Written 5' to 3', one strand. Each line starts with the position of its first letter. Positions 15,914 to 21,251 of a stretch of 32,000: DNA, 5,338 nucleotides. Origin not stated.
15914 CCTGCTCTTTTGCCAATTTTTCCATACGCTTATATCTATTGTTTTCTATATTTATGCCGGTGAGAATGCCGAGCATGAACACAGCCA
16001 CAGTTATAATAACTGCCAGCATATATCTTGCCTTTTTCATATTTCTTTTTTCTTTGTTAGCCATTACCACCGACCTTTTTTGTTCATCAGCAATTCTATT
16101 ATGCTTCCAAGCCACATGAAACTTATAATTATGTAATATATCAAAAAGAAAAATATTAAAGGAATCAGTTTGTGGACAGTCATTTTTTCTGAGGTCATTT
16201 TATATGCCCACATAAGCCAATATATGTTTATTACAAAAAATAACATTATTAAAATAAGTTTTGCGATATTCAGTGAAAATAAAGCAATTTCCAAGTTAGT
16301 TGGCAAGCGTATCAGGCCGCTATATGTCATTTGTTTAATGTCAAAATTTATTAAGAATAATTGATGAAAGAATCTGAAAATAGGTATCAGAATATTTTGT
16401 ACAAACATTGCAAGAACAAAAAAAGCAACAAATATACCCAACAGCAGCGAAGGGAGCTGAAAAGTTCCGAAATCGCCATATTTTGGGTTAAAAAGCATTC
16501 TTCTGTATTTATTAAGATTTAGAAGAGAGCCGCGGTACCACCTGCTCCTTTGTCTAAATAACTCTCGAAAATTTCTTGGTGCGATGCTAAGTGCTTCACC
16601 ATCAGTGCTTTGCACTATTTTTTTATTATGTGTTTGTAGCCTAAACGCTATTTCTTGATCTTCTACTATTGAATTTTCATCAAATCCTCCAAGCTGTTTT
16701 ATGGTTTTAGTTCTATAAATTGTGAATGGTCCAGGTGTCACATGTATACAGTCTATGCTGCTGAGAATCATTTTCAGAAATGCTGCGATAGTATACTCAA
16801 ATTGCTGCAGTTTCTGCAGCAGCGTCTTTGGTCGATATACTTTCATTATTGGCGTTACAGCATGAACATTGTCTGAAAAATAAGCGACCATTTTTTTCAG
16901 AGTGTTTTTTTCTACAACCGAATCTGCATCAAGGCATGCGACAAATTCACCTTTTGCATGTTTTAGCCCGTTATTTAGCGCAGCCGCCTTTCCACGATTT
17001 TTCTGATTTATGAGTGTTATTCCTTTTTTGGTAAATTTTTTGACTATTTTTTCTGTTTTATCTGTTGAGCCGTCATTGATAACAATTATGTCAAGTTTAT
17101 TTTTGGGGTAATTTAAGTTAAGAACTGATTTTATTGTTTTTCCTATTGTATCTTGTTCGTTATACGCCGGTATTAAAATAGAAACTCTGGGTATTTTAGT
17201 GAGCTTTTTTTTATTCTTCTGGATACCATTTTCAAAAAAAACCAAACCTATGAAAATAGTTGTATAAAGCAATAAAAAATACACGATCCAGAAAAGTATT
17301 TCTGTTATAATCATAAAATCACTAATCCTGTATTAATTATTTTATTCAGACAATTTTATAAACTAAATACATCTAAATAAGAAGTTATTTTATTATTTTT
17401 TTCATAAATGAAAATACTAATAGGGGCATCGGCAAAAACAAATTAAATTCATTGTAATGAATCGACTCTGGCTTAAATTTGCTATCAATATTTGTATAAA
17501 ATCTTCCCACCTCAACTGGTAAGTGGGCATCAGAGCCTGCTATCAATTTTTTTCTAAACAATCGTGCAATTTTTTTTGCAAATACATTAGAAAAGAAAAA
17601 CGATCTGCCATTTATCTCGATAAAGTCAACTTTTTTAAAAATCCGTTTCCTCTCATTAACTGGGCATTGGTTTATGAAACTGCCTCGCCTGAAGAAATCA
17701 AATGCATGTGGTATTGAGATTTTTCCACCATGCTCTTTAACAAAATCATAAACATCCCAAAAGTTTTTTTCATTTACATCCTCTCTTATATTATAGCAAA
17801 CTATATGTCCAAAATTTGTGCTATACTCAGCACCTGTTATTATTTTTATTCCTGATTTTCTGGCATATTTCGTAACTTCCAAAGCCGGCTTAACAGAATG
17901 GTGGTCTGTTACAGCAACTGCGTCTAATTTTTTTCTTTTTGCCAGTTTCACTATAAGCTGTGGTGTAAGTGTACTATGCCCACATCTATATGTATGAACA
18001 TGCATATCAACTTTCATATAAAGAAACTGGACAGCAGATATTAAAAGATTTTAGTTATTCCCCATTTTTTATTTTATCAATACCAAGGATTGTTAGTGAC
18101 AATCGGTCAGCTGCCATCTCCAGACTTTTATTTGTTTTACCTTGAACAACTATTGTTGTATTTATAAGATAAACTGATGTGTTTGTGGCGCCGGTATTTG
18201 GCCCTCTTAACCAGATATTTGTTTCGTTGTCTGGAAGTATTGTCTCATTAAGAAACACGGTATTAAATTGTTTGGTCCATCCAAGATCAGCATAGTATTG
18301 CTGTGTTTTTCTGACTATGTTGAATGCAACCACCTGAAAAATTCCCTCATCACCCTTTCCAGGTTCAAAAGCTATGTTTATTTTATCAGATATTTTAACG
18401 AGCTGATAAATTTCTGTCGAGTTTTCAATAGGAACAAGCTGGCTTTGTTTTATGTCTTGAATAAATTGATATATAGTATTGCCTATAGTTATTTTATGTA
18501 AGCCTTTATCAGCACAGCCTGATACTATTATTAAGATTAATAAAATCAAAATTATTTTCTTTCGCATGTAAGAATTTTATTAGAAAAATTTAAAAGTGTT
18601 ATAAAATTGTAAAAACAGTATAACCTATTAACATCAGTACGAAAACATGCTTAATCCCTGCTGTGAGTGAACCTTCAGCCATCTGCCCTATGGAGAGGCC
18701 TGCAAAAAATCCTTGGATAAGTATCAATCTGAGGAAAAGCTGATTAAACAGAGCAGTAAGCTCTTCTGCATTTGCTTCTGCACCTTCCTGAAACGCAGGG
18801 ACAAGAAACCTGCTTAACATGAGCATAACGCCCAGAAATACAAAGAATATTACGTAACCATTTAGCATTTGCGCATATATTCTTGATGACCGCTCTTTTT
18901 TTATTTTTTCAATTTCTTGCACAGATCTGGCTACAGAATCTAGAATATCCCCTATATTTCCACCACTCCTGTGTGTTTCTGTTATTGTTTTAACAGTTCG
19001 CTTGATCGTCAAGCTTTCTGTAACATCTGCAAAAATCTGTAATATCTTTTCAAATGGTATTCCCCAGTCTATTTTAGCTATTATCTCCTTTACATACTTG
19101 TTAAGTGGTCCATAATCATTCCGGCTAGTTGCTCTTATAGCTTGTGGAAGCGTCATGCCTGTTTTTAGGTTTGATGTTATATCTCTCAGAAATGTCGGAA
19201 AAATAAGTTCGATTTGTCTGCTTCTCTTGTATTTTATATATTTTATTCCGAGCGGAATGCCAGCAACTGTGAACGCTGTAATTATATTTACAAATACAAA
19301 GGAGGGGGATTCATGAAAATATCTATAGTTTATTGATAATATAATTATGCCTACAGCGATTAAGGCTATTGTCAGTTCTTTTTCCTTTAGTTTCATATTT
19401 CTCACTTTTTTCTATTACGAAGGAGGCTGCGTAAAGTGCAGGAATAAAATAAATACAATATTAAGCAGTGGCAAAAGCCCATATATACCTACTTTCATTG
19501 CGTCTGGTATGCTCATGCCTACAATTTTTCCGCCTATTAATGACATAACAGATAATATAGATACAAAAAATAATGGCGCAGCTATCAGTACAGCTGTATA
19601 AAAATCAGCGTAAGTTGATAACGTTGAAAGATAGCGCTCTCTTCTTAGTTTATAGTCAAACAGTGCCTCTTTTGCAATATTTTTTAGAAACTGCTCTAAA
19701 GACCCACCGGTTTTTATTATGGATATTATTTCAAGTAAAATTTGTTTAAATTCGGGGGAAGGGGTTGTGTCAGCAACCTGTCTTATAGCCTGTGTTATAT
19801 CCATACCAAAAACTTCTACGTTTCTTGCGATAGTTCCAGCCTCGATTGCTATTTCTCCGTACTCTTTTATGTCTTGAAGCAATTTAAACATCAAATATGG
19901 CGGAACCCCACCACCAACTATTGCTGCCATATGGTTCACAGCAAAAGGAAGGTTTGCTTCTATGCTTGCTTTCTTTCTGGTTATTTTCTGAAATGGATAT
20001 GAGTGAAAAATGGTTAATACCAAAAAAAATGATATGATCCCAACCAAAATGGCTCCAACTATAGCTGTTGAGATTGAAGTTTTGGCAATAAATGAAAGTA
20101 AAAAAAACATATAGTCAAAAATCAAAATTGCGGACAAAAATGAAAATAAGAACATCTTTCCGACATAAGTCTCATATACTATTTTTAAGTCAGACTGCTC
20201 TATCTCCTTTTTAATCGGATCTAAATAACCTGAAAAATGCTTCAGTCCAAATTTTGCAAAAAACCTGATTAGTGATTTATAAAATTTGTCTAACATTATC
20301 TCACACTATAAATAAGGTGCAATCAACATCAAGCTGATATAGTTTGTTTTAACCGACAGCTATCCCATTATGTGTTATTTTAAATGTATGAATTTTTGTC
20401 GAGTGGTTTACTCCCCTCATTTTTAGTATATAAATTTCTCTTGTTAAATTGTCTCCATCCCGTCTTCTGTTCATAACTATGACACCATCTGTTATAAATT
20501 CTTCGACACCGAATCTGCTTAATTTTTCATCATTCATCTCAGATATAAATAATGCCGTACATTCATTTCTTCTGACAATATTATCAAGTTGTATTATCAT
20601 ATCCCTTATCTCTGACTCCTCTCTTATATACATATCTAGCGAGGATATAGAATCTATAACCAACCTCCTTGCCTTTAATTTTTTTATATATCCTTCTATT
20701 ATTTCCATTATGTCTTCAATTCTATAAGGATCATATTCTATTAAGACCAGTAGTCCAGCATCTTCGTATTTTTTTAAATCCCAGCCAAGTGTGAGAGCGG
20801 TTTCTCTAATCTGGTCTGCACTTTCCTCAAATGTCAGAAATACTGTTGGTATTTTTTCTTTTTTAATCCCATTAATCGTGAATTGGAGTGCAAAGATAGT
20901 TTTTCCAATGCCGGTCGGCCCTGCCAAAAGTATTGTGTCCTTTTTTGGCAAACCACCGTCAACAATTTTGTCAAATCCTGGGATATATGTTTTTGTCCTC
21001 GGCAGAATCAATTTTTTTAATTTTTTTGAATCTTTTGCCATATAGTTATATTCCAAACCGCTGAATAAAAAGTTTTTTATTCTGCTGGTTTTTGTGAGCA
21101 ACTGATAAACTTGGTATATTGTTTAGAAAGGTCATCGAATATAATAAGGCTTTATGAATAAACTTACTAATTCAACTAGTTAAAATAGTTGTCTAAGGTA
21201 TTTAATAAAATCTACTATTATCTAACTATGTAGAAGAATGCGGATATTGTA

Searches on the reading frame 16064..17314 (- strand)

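Call 9: search_protein_families(library=pfam, proteins=[window:16064-17314:-])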
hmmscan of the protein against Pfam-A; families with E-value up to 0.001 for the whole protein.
window:16064-17314:- (416 aa): 6 families
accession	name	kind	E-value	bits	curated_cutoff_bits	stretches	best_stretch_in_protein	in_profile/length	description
PF00535.33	Glycos_transf_2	-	3.9e-38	131.4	23.3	1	45-207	1-166/168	Glycosyl transferase family 2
PF13641.12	Glyco_tranf_2_3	-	4.5e-34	118.9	27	1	42-262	1-230/230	Glycosyltransferase like family 2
PF13632.12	Glyco_trans_2_3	-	6.2e-17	62.5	27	1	125-310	2-191/198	Glycosyl transferase family group 2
PF10111.15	Glyco_tranf_2_2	-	2.7e-15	57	27.3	1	45-235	1-209/276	Glycosyltransferase like family 2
PF13506.12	Glyco_transf_21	-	4.1e-14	52.8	21.7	1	108-261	17-174/174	Glycosyl transferase family 21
PF03142.21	Chitin_synth_2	-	2.3e-08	33.6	27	1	116-208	196-292/527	Chitin synthase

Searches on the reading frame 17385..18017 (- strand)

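Call 20: search_protein_families(library=pfam, proteins=[window:17385-18017:-])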
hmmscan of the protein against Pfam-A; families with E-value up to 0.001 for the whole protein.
window:17385-18017:- (210 aa): 2 families
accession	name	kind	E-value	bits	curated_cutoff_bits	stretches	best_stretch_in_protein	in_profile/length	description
PF02811.25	PHP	-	9.7e-14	52.5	26.4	1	4-68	1-66/164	PHP domain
PF13263.12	PHP_C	-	9.5e-09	35.1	21.3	1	144-179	4-39/56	PHP-associated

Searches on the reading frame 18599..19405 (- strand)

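Call 20: search_protein_families(library=pfam, proteins=[window:18599-19405:-])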
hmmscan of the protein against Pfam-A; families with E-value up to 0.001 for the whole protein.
window:18599-19405:- (268 aa): 1 family
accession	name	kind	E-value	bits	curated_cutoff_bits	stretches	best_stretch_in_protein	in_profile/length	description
PF00482.28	T2SSF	-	3.7e-19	69.4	25.2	1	72-197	1-123/125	Type II secretion system (T2SS), protein F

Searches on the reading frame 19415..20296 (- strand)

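Call 20: search_protein_families(library=pfam, proteins=[window:19415-20296:-])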
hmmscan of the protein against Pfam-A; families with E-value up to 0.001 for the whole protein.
window:19415-20296:- (293 aa): 1 family
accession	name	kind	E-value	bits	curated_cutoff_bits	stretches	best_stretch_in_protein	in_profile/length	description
PF00482.28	T2SSF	-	4.3e-15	56.2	25.2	1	120-245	2-122/125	Type II secretion system (T2SS), protein F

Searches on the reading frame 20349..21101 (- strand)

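Call 20: search_protein_families(library=pfam, proteins=[window:20349-21101:-])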
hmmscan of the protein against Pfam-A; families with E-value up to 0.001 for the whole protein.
window:20349-21101:- (250 aa): 6 families
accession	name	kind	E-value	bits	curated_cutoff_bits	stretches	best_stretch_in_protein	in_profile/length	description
PF06745.19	ATPase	-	5.9e-65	219.3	26.6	1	37-249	2-226/231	KaiC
PF13481.12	AAA_25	-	4.9e-10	39.8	27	1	36-186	15-187/195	AAA domain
PF03796.21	DnaB_C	-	1.3e-06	28.5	27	1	42-110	8-75/255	DnaB-like helicase C terminal domain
PF13479.12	AAA_24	-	3.5e-05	24.2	27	1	54-162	2-83/195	AAA domain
PF12775.13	AAA_7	-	0.00045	20.2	25.8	1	45-94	24-72/181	P-loop containing dynein motor region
PF00154.27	RecA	-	0.00061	19.8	27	0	49-170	47-157/262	recA bacterial DNA recombination protein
